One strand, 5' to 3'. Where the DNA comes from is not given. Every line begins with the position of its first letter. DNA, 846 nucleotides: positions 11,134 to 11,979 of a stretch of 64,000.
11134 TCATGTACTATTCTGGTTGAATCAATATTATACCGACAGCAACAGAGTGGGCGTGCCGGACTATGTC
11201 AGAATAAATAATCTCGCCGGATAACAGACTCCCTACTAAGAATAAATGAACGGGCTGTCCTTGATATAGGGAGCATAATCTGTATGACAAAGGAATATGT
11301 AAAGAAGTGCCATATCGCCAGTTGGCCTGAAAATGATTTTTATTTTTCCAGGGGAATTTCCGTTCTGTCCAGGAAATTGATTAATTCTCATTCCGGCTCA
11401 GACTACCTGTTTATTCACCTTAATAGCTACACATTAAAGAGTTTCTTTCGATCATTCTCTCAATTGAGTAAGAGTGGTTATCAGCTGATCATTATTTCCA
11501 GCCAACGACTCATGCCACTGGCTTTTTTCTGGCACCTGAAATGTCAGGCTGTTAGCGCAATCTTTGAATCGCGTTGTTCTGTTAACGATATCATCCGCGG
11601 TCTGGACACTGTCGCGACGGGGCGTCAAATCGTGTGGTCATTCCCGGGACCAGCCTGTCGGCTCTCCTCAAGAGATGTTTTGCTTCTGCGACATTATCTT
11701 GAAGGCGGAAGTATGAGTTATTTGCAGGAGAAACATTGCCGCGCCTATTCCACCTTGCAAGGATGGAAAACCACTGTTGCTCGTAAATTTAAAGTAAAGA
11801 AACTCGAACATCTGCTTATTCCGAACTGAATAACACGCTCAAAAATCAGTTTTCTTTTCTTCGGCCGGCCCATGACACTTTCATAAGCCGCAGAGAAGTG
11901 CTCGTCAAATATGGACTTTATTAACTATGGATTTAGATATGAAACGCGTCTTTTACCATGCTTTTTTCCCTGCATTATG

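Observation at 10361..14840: Low-GC insertion carrying a LuxR-type regulator and a 946-aa AIDA-like autotransporter, with no mobility genes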

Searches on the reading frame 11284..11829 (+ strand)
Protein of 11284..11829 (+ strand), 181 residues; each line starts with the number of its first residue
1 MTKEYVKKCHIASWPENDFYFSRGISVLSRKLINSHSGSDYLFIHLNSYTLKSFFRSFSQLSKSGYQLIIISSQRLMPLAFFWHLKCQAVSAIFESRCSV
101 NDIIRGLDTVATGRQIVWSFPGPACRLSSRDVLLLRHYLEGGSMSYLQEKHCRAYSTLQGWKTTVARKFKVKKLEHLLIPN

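Call 3: search_protein_families(library=pfam, proteins=[window:11284-11829:+], max_evalue=0.01)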
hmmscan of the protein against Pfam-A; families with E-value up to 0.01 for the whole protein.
window:11284-11829:+ (181 aa): 0 families

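Call 6: find_homologous_proteins(query=window:11284-11829:+, max_evalue=0.001)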
Query window:11284-11829:+ (181 aa): 9 proteins with E <= 0.001 among 42 candidates.
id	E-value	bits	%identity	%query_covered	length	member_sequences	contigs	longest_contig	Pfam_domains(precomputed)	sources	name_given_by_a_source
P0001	6.8e-117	405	99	100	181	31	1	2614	PF27348.1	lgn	-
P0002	1.8e-107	375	91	100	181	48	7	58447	PF27348.1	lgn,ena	-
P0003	6.3e-102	357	87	100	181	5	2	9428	PF27348.1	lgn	-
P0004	2.4e-93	329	81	100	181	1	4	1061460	PF27348.1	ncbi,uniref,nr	ncbi:hypothetical protein C3432_12895 [Citrobacter amalonaticus]|uniref:LuxR family transcriptional 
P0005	2.0e-86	306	78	99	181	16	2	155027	PF27348.1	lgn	-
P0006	4.2e-82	292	73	100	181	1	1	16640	PF27348.1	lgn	-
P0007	1.6e-65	238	86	69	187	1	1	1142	PF27348.1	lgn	-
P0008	6.2e-39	152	45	93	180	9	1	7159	PF27348.1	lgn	-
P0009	1.9e-20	91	82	30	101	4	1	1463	PF27348.1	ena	-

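Call 7: search_protein_families(library=ncbifam, proteins=[window:11284-11829:+], max_evalue=1)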
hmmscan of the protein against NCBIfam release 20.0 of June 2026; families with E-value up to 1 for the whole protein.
window:11284-11829:+ (181 aa): 2 families
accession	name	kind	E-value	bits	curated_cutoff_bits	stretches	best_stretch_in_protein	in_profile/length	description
NF011730.0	PRK15183.1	equivalog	1.1e-29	103.5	303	1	13-181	6-174/179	Vi polysaccharide biosynthesis regulator TviA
NF047921.1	TranRegEcpR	equivalog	7.8e-06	26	300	1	5-114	3-118/180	ECP biosynthesis operon DNA-binding transcriptional regulator EcpR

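Call 9: find_encoding_contigs(protein=P0004, flank=10000, max_places=4)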
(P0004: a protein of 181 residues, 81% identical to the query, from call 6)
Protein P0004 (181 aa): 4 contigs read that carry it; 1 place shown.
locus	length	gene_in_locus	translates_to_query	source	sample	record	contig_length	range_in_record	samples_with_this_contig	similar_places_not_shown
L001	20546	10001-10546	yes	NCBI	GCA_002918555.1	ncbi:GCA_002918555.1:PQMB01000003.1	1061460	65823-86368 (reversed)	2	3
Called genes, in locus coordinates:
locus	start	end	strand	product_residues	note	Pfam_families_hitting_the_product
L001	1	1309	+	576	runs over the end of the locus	PF00534:Glycos_transf_1, PF13692:Glyco_trans_1_4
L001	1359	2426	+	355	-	PF22461:SLBB_2 (faint), PF02563:Poly_export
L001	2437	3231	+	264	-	PF01061:ABC2_membrane (weak)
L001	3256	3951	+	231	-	PF00005:ABC_tran (weak)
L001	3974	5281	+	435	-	-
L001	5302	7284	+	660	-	PF12895:ANAPC3 (faint), PF13429:TPR_15 (faint), PF13431:TPR_17 (faint), PF13428:TPR_14 (faint), PF13432:TPR_16 (faint), PF14559:TPR_19 (weak)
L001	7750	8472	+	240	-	PF03472:Autoind_bind, PF00196:GerE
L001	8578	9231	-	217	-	PF00765:Autoind_synth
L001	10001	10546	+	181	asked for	PF27348:EcpR_N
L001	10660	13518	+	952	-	PF16168:AIDA (faint), PF03212:Pertactin, PF03797:Autotransporter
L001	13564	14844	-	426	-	PF06808:DctM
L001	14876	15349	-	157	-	PF04290:DctQ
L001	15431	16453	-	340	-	PF03480:DctP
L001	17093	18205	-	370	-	PF04389:Peptidase_M28 (faint), PF01546:Peptidase_M20, PF07687:M20_dimer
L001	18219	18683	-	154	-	PF07670:Gate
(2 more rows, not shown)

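Call 10: find_encoding_contigs(protein=P0005, flank=10000, max_places=3)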
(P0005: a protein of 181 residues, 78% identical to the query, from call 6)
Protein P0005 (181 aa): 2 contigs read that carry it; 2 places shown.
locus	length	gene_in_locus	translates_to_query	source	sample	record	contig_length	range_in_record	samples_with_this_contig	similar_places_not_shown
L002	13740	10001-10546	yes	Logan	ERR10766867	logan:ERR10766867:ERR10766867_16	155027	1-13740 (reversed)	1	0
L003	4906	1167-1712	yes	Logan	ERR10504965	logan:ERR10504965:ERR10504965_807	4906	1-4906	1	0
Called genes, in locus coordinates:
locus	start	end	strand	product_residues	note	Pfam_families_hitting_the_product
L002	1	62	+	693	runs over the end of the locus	PF17191:RecG_wedge, PF01336:tRNA_anti-codon, PF00270:DEAD, PF04851:ResIII, PF07517:SecA_DEAD (weak), PF13604:AAA_30 (faint), PF00271:Helicase_C, PF19833:RecG_dom3_C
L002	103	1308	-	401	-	PF03616:Glt_symporter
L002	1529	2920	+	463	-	PF00860:Xan_ur_permease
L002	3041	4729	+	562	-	PF05170:AsmA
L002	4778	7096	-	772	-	PF13802:Gal_mutarotas_2, PF01055:Glyco_hydro_31_2nd, PF21365:Glyco_hydro_31_3rd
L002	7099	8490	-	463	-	PF13347:MFS_2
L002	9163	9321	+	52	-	PF13356:Arm-DNA-bind_3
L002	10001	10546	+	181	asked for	PF27348:EcpR_N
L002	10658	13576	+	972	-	PF16168:AIDA (faint), PF03212:Pertactin, PF05887:Trypan_PARP, PF03797:Autotransporter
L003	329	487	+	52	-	PF13356:Arm-DNA-bind_3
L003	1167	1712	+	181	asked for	PF27348:EcpR_N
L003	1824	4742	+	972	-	PF16168:AIDA (faint), PF03212:Pertactin, PF05887:Trypan_PARP, PF03797:Autotransporter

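Call 11: find_encoding_contigs(protein=P0002, flank=10000, max_places=5)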
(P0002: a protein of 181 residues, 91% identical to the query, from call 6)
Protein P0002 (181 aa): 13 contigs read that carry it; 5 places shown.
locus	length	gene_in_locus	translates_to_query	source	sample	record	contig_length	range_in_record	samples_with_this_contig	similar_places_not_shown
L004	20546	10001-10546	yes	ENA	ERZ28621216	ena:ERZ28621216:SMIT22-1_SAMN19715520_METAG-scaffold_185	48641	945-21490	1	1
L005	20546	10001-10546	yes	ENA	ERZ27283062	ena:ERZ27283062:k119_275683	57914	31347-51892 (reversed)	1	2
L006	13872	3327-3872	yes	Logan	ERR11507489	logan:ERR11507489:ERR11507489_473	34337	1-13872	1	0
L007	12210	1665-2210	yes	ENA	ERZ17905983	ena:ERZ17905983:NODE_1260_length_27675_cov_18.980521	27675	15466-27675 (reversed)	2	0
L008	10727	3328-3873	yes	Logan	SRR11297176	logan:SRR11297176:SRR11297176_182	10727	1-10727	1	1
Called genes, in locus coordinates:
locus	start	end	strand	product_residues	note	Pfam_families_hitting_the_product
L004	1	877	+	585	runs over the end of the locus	PF20423:AceK_regulatory, PF06315:AceK_kinase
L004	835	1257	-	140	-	PF04266:ASCH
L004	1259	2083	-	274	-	PF09339:HTH_IclR, PF01614:IclR_C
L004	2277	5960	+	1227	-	PF02574:S-methyl_trans, PF00809:Pterin_bind, PF02607:B12-binding_2, PF02310:B12-binding, PF02965:Met_synt_B12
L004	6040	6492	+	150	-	-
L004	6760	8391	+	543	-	PF02690:Na_Pi_cotrans, PF01895:PhoU (faint)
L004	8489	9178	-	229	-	PF03575:Peptidase_S51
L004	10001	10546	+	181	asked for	PF27348:EcpR_N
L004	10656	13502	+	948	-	PF16168:AIDA (weak), PF03212:Pertactin, PF03797:Autotransporter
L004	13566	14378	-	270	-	PF08501:Shikimate_dh_N, PF01488:Shikimate_DH (weak)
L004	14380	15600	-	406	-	PF08240:ADH_N (weak), PF00107:ADH_zinc_N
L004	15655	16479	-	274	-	PF03613:EIID-AGA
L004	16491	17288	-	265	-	PF03609:EII-Sor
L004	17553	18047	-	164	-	PF03830:PTSIIB_sorb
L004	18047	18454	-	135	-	PF03610:EIIA-man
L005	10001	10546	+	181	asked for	PF27348:EcpR_N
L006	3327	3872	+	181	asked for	PF27348:EcpR_N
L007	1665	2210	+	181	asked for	PF27348:EcpR_N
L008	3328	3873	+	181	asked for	PF27348:EcpR_N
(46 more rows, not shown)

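Call 12: find_encoding_contigs(protein=P0008, flank=10000, max_places=3)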
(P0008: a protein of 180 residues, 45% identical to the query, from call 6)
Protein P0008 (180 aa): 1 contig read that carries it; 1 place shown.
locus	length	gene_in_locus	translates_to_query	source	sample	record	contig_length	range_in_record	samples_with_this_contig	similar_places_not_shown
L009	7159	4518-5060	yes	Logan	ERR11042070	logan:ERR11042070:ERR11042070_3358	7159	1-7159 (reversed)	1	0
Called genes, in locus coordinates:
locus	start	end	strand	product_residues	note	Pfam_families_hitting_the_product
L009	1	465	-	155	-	?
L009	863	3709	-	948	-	-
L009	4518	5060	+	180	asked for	PF27348:EcpR_N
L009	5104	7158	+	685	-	?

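Call 13: find_encoding_contigs(protein=P0006, flank=10000, max_places=3)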
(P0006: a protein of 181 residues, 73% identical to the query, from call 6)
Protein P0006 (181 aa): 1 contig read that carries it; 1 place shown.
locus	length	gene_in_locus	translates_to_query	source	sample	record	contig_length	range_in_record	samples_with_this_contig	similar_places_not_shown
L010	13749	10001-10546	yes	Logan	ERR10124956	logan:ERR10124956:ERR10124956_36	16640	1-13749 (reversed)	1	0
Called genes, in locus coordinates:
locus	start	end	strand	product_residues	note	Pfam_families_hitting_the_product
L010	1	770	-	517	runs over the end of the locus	PF07690:MFS_1, PF00854:PTR2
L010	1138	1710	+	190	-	PF00111:Fer2, PF13085:Fer2_3 (weak), PF01799:Fer2_2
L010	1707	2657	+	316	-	PF00941:FAD_binding_5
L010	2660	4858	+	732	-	PF01315:Ald_Xan_dh_C, PF02738:MoCoBD_1, PF20256:MoCoBD_2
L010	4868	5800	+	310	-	PF02625:XdhC_CoxI, PF13478:XdhC_C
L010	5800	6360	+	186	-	PF12804:NTP_transf_3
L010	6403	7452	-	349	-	PF08240:ADH_N, PF01262:AlaDh_PNT_C (weak), PF00107:ADH_zinc_N, PF13602:ADH_zinc_N_2 (weak)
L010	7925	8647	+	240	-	PF03472:Autoind_bind, PF00196:GerE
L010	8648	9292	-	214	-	PF00765:Autoind_synth, PF21926:FeeM (weak)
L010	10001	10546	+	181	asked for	PF27348:EcpR_N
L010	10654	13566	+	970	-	PF16168:AIDA (faint), PF03212:Pertactin, PF05887:Trypan_PARP (weak), PF03797:Autotransporter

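Call 23: search_solved_structures(query=window:11284-11829:+, max_evalue=10, show_alignments=2)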
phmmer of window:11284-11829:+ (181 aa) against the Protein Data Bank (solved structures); distinct sequences matched with E-value up to 10: 1.
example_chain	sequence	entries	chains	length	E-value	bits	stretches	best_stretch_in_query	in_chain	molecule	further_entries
4bg2_A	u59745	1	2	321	0.72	12.8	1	45-88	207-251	PATF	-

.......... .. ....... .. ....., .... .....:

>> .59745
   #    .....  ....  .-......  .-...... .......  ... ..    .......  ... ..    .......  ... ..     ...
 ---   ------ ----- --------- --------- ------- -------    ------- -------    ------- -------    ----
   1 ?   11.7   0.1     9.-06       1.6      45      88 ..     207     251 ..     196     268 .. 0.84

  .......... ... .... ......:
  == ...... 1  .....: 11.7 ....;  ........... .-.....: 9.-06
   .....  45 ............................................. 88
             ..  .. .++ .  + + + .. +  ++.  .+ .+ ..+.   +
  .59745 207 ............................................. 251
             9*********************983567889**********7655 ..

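Call 25: find_homologous_proteins(query=A1, max_evalue=0.001)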
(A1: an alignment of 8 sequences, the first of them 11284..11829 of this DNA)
Query A1 (8 sequences) (181 aa, profile of the alignment): 23 proteins with E <= 0.001 among 1432 candidates.
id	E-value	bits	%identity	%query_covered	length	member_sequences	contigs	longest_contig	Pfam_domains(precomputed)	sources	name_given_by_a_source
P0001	5.0e-106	370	99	100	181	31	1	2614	PF27348.1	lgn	-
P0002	1.3e-104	366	91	100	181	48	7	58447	PF27348.1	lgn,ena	-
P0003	6.0e-103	360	87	100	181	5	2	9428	PF27348.1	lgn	-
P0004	1.4e-102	359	81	100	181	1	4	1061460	PF27348.1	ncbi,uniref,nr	ncbi:hypothetical protein C3432_12895 [Citrobacter amalonaticus]|uniref:LuxR family transcriptional 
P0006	6.0e-99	347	73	100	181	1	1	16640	PF27348.1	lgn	-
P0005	2.5e-98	345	78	99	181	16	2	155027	PF27348.1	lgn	-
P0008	1.3e-82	294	45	93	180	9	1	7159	PF27348.1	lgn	-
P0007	2.3e-60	221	86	69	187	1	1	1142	PF27348.1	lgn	-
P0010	1.0e-48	183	40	99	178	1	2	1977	PF27348.1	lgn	-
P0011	6.4e-48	181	38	99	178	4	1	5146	PF27348.1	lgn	-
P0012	2.2e-47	179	44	92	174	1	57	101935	PF27348.1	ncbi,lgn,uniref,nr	ncbi:hypothetical protein RS429_004411 [Salmonella enterica]|uniref:Uncharacterized protein n=1 Tax=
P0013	8.1e-45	171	44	99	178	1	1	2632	PF27348.1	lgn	-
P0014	6.2e-44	168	43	92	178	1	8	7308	PF27348.1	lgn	-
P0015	2.3e-43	166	36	97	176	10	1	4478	PF27348.1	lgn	-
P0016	1.4e-37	147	39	92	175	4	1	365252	PF27348.1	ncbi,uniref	ncbi:hypothetical protein WCE10_10400 [Cronobacter muytjensii]|uniref:hypothetical protein n=1 Tax=C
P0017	6.1e-36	142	38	99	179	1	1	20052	PF27348.1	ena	-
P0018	1.3e-33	134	36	92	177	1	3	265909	PF27348.1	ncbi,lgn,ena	-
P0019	4.1e-32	129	39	93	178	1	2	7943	PF27348.1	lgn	-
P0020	4.2e-32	129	36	93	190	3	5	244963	PF27348.1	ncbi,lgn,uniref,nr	ncbi:hypothetical protein [Salmonella enterica]|uniref:hypothetical protein n=1 Tax=Salmonella enter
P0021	2.4e-30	124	34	93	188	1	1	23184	PF27348.1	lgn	-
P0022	2.2e-28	117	34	93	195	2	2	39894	PF27348.1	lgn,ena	-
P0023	6.8e-26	109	37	71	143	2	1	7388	PF27348.1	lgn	-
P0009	2.6e-18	84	82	30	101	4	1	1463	PF27348.1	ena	-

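Call 29: find_encoding_contigs(protein=P0012, flank=8000, max_places=3)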
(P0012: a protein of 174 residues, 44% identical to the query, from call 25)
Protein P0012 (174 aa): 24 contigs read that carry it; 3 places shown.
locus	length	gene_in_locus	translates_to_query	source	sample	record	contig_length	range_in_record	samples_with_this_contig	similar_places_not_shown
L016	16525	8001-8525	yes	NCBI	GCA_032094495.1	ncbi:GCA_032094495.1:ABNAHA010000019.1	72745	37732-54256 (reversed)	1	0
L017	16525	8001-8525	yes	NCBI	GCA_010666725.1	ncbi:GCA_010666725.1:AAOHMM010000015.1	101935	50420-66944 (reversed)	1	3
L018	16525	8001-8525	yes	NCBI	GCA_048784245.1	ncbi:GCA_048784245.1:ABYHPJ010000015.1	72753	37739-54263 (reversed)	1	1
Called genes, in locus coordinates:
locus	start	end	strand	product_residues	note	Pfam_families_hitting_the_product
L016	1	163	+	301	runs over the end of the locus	PF00165:HTH_AraC (faint), PF12833:HTH_18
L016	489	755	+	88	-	PF14706:Tnp_DNA_bind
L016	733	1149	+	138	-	-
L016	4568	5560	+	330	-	PF01051:Rep3_N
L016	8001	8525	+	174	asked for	PF27348:EcpR_N (weak)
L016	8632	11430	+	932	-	PF11924:IAT_beta, PF09134:Invasin_D3, PF21764:Invasin_D4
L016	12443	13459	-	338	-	PF01548:DEDD_Tnp_IS110, PF02371:Transposase_20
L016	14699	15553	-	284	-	PF12833:HTH_18, PF00165:HTH_AraC, PF14526:Cass2 (weak)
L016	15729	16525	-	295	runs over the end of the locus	-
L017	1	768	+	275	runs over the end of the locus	PF04355:BamE, PF00691:OmpA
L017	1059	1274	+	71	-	-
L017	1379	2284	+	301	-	PF00165:HTH_AraC (faint), PF12833:HTH_18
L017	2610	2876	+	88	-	PF14706:Tnp_DNA_bind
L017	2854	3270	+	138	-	-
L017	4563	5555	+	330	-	PF01051:Rep3_N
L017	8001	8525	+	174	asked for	PF27348:EcpR_N (weak)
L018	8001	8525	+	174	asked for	PF27348:EcpR_N (weak)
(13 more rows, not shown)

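Call 32: find_related_loci(query=A3, collection=genome_contigs, flank=10000)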
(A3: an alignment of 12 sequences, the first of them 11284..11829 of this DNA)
Query A3 (181 aa) in genome_contigs; peptide patterns used: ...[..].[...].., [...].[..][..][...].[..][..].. (x = any residue, [..] = any of these).
55 stretches matched a pattern; 4 encode a relative of the query (tblastn E <= 1e-3); 4 distinct loci.
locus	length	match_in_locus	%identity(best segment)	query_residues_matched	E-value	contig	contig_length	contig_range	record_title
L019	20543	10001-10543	92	1-181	7e-113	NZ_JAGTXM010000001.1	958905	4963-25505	Citrobacter amalonaticus strain ku-bf3 scaffold_0, whole genome shotgun sequence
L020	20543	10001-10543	89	1-181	3e-111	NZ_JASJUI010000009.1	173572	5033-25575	Citrobacter sp. ANG330 ANG330_contig_9, whole genome shotgun sequence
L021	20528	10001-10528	81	1-176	5e-98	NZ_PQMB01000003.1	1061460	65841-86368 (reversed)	Citrobacter amalonaticus strain S646 scaffold3.1, whole genome shotgun sequence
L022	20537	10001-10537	78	1-179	1e-93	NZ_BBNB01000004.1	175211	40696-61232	Citrobacter sedlakii NBRC 105722, whole genome shotgun sequence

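Call 34: search_protein_representatives(protein=window:11284-11829:+)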
Query: 181 residues. Proteins with E-value up to 0.001 (for the whole library): 69; up to 1e-10: 35; up to 1e-30: 6. The best 69 are listed.
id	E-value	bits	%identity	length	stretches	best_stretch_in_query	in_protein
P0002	5.7e-108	374.7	91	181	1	1-181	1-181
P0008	2.0e-39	151.5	45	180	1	12-179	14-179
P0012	2.0e-37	144.9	44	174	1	13-179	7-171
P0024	3.6e-35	137.6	27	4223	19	77-148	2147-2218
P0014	1.5e-32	129.0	44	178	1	13-179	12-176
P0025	1.5e-31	125.8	38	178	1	13-179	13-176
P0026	5.1e-28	114.3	43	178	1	13-179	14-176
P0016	1.3e-27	113.0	38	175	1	13-179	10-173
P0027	8.4e-27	110.3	41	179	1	13-179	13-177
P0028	1.2e-25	106.5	36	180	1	9-177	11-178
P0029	3.2e-25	105.2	40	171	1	11-178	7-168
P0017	4.0e-24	101.6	39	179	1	1-179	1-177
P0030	5.4e-24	101.2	35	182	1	11-179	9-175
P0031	7.2e-24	100.8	35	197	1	12-178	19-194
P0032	7.5e-24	100.7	37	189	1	14-179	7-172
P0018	7.6e-24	100.7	35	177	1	12-179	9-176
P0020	2.0e-23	99.3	37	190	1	13-181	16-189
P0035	1.6e-21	93.2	32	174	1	13-181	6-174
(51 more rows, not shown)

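Call 38: predict_structure(alignment_id=A2)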
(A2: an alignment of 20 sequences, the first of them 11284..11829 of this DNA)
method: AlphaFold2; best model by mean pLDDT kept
length: 181 residues; sequences in the alignment: 20
mean_pLDDT: 88.2   pTM: 0.85
mean pLDDT of the five models: 88.2, 87.7, 87.7, 87.1, 86.8
residues with pLDDT >= 90: 113; 70-90: 53; 50-70: 9; < 50: 6
segments of 3 or more residues with pLDDT < 50: 1-6
pLDDT, mean of each block of 10 residues (from residue 1): 54 94 90 69 96 94 94 96 95 93 88 84 91 91 87 91 95 89 62
secondary structure, 60 per line:
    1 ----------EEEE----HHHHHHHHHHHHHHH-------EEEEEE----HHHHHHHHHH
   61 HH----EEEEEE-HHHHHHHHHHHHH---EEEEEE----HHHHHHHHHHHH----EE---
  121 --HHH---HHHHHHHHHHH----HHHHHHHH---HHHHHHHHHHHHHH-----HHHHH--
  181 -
elements in order: E11-14 H19-33 E41-46 H51-62 E67-72 H74-86 E90-95 H100-111 H129-139 H144-151 H155-168 H174-178

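Call 53: find_encoding_contigs(protein=P0016, flank=6000, max_places=2)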
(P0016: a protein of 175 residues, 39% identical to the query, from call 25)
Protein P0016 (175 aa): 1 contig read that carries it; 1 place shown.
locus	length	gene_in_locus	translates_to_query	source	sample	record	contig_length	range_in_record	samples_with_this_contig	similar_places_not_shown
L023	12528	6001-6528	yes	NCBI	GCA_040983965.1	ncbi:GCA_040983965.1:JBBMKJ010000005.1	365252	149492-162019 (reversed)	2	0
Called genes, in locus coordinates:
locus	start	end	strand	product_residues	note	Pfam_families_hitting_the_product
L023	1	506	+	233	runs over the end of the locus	PF00345:PapD_N, PF02753:PapD_C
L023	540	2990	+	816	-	PF13954:PapC_N, PF00577:Usher, PF13953:PapC_C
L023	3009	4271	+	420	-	PF00419:Fimbrial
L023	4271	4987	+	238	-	PF00345:PapD_N, PF02753:PapD_C (weak)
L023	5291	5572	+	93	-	-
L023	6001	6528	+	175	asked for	PF27348:EcpR_N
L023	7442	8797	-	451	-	PF07992:Pyr_redox_2, PF13738:Pyr_redox_3, PF00070:Pyr_redox, PF02852:Pyr_redox_dim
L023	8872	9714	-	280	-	PF04378:RsmJ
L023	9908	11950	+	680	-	PF19310:TOP_N, PF01432:Peptidase_M3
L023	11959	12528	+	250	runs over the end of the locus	PF04445:SAM_MT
